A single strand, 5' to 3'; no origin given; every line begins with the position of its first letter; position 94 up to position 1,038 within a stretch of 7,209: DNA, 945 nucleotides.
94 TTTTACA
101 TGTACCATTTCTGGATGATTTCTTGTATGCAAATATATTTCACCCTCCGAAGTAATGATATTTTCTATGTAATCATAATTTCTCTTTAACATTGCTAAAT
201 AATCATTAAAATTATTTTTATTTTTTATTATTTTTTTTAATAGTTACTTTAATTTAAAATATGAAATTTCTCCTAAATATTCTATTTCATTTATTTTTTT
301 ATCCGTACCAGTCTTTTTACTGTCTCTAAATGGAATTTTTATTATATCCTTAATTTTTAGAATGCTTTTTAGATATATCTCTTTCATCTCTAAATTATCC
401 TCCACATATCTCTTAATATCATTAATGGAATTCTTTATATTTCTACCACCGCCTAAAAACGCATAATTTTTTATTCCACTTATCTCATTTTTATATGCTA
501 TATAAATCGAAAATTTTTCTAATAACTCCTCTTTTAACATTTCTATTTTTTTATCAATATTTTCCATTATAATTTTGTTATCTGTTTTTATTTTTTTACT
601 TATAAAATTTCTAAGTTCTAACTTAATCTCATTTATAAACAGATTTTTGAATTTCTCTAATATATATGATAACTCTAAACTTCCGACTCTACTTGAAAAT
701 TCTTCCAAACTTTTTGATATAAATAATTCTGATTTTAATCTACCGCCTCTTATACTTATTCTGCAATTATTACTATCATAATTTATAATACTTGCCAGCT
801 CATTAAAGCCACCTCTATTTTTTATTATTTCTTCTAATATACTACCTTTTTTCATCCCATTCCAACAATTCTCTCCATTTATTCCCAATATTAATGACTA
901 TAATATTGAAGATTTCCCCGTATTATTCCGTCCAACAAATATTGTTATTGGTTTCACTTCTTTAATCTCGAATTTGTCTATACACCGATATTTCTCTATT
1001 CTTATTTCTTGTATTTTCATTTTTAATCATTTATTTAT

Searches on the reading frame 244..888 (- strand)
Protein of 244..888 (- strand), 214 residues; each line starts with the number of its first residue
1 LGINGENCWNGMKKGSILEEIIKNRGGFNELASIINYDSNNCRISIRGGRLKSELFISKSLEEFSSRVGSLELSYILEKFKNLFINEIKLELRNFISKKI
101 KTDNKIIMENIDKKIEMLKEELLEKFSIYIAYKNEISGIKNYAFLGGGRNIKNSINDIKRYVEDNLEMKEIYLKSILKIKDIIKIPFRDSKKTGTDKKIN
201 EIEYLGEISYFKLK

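Call 75: search_protein_families(library=ncbifam, proteins=[window:244-888:-], max_evalue=0.01)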
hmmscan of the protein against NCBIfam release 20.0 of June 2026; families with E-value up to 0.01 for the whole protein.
window:244-888:- (214 aa): 1 family
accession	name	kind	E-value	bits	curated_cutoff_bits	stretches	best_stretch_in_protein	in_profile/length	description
NF004852.0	PRK06203.1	equivalog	0.0063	15.4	333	1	74-164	23-113/407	3-dehydroquinate synthase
